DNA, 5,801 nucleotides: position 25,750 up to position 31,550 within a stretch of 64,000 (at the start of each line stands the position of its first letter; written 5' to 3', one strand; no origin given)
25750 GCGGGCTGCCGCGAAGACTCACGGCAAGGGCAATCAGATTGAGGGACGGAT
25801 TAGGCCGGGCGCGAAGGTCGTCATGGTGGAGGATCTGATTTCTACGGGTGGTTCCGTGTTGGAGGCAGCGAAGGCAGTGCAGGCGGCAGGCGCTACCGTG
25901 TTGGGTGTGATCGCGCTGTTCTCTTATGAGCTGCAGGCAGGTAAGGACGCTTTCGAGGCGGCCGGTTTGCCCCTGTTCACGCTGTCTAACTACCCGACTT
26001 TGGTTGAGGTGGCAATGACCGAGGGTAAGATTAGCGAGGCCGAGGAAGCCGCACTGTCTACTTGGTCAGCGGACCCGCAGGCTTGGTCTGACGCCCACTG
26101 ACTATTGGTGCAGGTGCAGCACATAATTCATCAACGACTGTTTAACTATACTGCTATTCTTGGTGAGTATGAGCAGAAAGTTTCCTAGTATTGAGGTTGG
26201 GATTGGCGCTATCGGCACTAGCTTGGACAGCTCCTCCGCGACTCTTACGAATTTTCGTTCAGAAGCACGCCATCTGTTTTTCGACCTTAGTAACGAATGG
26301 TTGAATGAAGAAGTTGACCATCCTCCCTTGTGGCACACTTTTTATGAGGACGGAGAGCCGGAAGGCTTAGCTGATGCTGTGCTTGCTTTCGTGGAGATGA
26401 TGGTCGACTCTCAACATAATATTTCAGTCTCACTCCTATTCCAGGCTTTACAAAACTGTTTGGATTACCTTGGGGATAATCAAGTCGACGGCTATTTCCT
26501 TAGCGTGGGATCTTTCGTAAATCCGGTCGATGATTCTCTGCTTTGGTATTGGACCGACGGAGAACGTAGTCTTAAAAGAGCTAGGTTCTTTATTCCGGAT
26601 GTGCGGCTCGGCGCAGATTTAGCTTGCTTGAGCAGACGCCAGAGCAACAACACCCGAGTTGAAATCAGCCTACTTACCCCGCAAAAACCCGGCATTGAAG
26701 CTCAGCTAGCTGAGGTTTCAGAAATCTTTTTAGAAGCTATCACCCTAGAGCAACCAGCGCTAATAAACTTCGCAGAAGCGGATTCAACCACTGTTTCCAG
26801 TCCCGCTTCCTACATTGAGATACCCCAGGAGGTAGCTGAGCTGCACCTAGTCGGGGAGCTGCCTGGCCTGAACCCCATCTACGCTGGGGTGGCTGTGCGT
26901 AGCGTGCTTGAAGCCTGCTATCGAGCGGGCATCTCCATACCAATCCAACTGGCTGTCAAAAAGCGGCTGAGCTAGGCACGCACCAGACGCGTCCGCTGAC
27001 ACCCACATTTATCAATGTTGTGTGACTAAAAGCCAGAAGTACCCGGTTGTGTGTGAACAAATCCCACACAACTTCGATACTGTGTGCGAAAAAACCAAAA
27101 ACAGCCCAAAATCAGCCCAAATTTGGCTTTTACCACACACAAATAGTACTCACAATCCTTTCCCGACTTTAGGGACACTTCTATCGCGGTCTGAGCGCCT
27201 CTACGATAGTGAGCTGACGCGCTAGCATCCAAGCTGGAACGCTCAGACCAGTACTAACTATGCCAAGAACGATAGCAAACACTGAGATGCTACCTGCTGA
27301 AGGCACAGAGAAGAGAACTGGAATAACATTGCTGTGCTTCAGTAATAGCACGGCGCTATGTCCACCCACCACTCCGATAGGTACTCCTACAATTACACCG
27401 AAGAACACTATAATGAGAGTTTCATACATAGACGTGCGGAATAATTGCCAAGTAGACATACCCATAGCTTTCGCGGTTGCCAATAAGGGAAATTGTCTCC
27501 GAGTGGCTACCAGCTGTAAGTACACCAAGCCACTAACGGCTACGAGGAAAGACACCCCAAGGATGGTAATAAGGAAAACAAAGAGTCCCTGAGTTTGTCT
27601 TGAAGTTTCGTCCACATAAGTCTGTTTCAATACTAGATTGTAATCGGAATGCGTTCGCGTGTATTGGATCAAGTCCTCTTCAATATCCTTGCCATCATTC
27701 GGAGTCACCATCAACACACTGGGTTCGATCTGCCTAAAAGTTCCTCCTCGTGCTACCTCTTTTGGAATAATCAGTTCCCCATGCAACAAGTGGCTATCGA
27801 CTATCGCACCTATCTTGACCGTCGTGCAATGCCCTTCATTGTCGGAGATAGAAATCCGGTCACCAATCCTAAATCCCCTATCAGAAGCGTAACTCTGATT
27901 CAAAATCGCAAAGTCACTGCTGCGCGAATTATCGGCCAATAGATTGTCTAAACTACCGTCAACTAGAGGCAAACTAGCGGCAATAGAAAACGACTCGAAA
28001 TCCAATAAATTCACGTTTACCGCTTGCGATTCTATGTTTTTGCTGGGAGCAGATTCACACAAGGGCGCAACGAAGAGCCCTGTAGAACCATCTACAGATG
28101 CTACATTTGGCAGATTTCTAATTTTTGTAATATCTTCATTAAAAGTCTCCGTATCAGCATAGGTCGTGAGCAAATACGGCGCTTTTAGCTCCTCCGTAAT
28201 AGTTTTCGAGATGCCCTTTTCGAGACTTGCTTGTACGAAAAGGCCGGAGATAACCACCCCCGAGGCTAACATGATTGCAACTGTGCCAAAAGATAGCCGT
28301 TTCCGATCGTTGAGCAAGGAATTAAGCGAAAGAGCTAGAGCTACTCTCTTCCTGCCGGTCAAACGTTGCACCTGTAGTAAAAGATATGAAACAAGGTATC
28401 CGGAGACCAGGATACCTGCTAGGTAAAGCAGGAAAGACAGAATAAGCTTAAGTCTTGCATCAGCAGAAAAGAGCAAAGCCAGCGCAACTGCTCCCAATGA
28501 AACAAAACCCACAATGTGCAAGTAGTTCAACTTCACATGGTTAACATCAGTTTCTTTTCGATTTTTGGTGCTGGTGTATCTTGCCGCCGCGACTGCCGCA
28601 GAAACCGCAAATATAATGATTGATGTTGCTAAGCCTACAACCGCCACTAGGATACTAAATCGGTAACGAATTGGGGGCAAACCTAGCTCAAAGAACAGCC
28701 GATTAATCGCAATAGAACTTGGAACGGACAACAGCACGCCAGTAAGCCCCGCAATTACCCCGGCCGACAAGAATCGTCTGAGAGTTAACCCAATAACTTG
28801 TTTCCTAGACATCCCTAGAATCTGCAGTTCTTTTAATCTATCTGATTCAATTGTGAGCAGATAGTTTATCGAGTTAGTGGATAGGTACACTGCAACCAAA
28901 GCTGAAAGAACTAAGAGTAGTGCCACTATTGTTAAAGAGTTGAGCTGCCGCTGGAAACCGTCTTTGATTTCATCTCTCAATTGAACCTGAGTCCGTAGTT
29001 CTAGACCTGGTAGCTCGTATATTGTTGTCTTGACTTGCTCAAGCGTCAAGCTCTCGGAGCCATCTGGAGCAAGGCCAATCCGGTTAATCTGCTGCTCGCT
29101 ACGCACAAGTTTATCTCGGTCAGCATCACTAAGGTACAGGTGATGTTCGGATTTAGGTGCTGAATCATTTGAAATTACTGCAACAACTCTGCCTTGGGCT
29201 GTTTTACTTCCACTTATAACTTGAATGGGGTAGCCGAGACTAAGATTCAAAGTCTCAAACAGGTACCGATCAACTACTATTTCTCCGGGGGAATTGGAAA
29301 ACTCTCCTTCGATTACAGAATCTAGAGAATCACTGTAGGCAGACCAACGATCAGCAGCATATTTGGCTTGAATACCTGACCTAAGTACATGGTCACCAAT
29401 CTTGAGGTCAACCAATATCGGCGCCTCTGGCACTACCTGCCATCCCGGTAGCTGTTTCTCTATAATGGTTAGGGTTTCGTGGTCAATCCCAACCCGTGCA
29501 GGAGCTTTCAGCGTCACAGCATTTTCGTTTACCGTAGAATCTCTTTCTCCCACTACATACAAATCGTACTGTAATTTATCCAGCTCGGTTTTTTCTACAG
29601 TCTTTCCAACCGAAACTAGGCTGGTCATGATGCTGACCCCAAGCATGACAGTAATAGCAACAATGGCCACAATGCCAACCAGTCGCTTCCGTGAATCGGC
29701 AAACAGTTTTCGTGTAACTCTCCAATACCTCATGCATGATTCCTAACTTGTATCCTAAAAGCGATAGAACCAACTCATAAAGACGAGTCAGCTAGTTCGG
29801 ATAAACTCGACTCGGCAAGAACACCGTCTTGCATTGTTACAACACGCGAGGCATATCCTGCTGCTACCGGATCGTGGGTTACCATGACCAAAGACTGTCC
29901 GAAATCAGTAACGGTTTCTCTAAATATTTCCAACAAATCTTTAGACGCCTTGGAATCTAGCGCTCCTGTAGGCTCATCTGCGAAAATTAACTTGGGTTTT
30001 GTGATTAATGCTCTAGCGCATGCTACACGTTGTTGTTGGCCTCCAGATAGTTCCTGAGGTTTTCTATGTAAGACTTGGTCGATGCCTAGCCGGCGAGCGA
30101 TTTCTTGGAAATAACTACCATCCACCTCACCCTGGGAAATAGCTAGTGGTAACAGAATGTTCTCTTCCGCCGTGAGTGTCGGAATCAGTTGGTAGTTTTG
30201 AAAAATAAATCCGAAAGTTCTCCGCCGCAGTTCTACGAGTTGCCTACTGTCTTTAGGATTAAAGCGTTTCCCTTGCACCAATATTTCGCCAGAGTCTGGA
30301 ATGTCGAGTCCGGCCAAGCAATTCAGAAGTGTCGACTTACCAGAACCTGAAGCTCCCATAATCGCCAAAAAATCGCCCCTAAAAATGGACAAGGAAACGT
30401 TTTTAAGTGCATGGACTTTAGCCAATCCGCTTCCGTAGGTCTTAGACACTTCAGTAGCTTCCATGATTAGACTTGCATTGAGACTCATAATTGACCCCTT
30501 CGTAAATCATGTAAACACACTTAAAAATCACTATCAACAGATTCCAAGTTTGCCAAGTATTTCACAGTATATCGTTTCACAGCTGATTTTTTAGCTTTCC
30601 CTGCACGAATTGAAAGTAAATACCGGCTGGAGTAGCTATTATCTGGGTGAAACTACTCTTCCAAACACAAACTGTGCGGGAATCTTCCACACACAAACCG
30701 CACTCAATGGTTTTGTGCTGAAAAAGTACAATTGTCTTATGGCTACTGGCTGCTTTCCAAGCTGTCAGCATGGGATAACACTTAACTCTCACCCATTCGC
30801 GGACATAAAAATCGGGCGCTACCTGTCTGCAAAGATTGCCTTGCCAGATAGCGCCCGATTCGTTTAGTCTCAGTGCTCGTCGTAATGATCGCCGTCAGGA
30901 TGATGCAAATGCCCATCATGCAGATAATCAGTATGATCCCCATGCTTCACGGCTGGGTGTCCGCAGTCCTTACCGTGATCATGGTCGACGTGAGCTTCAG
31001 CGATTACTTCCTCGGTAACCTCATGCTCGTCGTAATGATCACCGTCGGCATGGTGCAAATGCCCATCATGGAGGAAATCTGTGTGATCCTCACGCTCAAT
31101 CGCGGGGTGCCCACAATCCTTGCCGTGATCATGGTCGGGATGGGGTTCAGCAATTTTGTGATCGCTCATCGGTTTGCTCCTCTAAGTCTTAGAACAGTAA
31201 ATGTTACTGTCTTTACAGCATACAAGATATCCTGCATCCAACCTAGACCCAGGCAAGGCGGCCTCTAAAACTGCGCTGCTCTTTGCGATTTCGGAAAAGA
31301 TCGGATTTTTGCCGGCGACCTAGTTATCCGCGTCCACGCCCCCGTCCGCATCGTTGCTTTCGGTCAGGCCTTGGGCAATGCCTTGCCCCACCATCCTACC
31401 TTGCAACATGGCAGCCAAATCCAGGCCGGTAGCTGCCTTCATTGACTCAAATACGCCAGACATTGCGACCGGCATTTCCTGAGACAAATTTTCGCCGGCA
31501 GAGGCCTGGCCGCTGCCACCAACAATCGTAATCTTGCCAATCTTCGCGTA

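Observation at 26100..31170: Low-GC accessory island: hypothetical protein, MacB/FtsX-type ABC exporter and duplicated His-rich protein inserted between pyrE and a flotillin gene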

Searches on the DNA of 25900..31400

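Call 46: search_rna_families(source=window, start=25900, end=31400, threshold=evalue, max_evalue=1)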
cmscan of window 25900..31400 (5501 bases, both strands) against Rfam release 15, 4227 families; matches with E-value up to 1: 0.
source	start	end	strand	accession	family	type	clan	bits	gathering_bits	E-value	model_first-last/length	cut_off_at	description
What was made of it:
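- Tried and rejected: Rfam gave no hit at E up to 1 across 25900-31400 (call 46).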

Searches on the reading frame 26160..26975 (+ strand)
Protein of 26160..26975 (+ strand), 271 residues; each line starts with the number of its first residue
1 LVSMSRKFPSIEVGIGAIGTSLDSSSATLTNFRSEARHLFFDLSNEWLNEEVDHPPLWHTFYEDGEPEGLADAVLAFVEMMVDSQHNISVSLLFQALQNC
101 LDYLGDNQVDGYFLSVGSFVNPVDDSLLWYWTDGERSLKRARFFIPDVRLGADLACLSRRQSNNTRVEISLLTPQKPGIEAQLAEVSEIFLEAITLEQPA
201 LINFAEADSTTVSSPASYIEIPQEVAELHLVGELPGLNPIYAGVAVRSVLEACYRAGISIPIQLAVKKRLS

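Call 3: search_protein_families(library=pfam, proteins=[window:26160-26975:+], max_evalue=0.01)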
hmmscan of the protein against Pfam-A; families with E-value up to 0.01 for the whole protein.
window:26160-26975:+ (271 aa): 0 families

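Call 4: search_protein_families(library=ncbifam, proteins=[window:26160-26975:+], max_evalue=0.01)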
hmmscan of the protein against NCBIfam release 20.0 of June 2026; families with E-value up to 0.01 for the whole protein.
window:26160-26975:+ (271 aa): 0 families

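Call 10: find_homologous_proteins(query=window:26160-26975:+, max_evalue=0.001)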
Query window:26160-26975:+ (271 aa): 1 proteins with E <= 0.001 among 1358 candidates.
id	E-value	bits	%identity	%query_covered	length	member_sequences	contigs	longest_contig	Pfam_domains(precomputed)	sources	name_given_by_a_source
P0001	1.4e-173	593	100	99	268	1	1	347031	-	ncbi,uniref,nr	ncbi:hypothetical protein [Boudabousia marimammalium]|uniref:Uncharacterized protein n=1 Tax=Boudabo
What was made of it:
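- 26169..26975 (+): Near-orphan 268-aa acidic protein, predicted cytoplasmic, function unknown. It lies on the same strand as pyrE, 68 nt downstream. It is 100% identical to P0001, a hypothetical protein of Boudabousia marimammalium (call 10).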

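Call 22: search_protein_families(library=pfam, proteins=[window:26169-26975:+], max_evalue=10)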
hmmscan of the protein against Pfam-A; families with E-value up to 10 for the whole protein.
window:26169-26975:+ (268 aa): 0 families

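Call 23: search_protein_families(library=padloc, proteins=[window:26169-26975:+], max_evalue=0.01)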
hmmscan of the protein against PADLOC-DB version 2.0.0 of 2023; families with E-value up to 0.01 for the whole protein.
window:26169-26975:+ (268 aa): 0 families

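Call 33: search_protein_representatives(protein=window:26169-26975:+)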
Query: 268 residues. Proteins with E-value up to 0.001 (for the whole library): 3; up to 1e-10: 3; up to 1e-30: 2. The best 3 are listed.
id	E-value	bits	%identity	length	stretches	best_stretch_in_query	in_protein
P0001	4.4e-174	593.4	100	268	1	1-268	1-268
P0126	1.6e-48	181.9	40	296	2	10-142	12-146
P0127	8.5e-27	110.8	43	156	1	4-135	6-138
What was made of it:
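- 26169..26975 (+): An exhaustive HMMER search found only P0126 (40% identity, E 1.6e-48) and the fragment P0127 (call 33).
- The 268-aa protein has only 2 relatives among 1.84 billion representatives (call 33).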

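Call 35: find_encoding_contigs(protein=P0126, flank=10000, max_places=4)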
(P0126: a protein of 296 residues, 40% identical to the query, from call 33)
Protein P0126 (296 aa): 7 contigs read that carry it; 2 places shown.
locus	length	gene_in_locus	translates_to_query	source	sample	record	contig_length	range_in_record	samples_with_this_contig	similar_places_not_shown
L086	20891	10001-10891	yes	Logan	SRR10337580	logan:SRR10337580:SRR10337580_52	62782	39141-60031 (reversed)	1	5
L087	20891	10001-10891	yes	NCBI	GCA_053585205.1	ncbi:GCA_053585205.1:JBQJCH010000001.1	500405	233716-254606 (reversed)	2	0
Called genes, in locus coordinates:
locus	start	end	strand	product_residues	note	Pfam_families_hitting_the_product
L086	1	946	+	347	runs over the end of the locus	PF00814:TsaD, PF22521:HypF_C_2 (weak)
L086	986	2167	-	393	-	PF08241:Methyltransf_11 (weak), PF08242:Methyltransf_12 (faint), PF13649:Methyltransf_25, PF18096:Thump_like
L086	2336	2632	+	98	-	PF00166:Cpn10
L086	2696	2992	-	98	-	PF02467:Whib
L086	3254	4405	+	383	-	PF00478:IMPDH, PF03060:NMO (faint), PF01070:FMN_dh (faint)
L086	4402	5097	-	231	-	PF00929:RNase_T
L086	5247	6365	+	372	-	PF00478:IMPDH, PF01070:FMN_dh, PF01645:Glu_synthase (weak)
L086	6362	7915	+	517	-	PF00916:Sulfate_transp, PF01740:STAS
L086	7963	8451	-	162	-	PF09860:DUF2087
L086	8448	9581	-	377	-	PF07690:MFS_1 (weak)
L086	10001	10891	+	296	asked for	-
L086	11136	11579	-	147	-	PF00583:Acetyltransf_1, PF13673:Acetyltransf_10, PF13508:Acetyltransf_7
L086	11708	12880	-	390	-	PF00871:Acetate_kinase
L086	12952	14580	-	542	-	PF01515:PTA_PTB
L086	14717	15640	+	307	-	PF00849:PseudoU_synth_2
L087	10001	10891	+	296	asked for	-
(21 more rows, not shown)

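Call 37: predict_structure(protein=window:26169-26975:+)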
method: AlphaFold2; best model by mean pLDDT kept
length: 268 residues; sequences in the alignment: 1
mean_pLDDT: 34.3   pTM: 0.27
mean pLDDT of the five models: 34.3, 31.3, 31.1, 30.5, 28.7
residues with pLDDT >= 90: 0; 70-90: 0; 50-70: 11; < 50: 257
segments of 3 or more residues with pLDDT < 50: 1-69, 77-89, 99-268
pLDDT, mean of each block of 10 residues (from residue 1): 22 24 32 38 36 34 46 49 44 50 36 34 44 38 31 26 30 32 36 27 24 25 29 35 44 34 25
secondary structure, 60 per line:
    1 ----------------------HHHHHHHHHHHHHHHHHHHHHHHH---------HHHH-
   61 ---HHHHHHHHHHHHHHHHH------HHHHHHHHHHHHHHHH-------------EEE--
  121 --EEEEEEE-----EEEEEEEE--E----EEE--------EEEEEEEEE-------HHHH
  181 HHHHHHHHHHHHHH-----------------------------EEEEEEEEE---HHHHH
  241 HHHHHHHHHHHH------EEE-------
elements in order: H23-46 H56-59 H64-80 H87-102 E116-118 E123-129 E135-142 E150-152 E161-169 H177-194 E224-232 H236-252 E259-261
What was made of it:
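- Tried and rejected: AlphaFold2 of the 268-aa protein as a single sequence gave pLDDT 34 (call 37).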

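Call 74: find_related_loci(query=A4, collection=metagenome_contigs, flank=10000)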
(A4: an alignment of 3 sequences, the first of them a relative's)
Query A4 (268 aa) in metagenome_contigs; peptide patterns used: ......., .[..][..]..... (x = any residue, [..] = any of these).
41 stretches matched a pattern, but none encodes a relative of the query by tblastn (E <= 1e-3).

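Call 75: find_related_loci(query=A4, collection=viral_contigs, flank=10000)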
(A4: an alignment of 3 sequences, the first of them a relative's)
Query A4 (268 aa) in viral_contigs; peptide patterns used: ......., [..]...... (x = any residue, [..] = any of these).
53 stretches matched a pattern, but none encodes a relative of the query by tblastn (E <= 1e-3).
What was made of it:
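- Tried and rejected: The 268-aa family was absent from the viral and metagenome scans (calls 74, 75).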

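Call 78: search_protein_families(library=pfam, alignment_id=A4, max_evalue=10)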
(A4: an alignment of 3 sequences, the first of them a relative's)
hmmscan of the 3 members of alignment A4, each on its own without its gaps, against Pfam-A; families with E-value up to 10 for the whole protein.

A. member 1, P0001 (268 aa): 0 families

B. families by the number of members that match (of 3 scanned): 0 families

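Call 79: search_solved_structures(query=A4, max_evalue=10)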
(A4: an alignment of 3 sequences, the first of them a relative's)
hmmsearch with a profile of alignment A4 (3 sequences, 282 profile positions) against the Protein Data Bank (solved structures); distinct sequences matched with E-value up to 10: 1.
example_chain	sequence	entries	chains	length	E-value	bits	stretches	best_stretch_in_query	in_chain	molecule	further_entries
7y8r_S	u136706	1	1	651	1.6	11.4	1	122-205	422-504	Bromodomain-containing protein 7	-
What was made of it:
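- It has no similarity to any hydrolase, lipocalin or other family (calls 22, 78, 79).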

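Call 90: search_dna_similar(query=window:26169-26975:+, collection=plasmids, mode=protein, max_evalue=0.01, max_rows=10)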
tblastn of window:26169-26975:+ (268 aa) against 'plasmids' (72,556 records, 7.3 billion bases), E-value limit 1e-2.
No match.

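Call 91: search_dna_similar(query=window:26169-26975:+, collection=phages, mode=protein, max_evalue=0.01, max_rows=10)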
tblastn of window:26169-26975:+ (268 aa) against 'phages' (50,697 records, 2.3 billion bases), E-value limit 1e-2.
No match.

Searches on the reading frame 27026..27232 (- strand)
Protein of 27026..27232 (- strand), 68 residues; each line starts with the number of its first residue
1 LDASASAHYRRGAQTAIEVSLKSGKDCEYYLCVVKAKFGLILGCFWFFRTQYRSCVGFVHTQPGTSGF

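Call 99: search_protein_families(library=pfam, proteins=[window:27026-27232:-], max_evalue=1)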
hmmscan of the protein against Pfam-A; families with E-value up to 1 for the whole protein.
window:27026-27232:- (68 aa): 1 family
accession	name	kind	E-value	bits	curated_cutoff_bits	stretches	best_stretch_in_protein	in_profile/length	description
PF13271.11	DUF4062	-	0.11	13.2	24.7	1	9-41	35-67/82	Domain of unknown function (DUF4062)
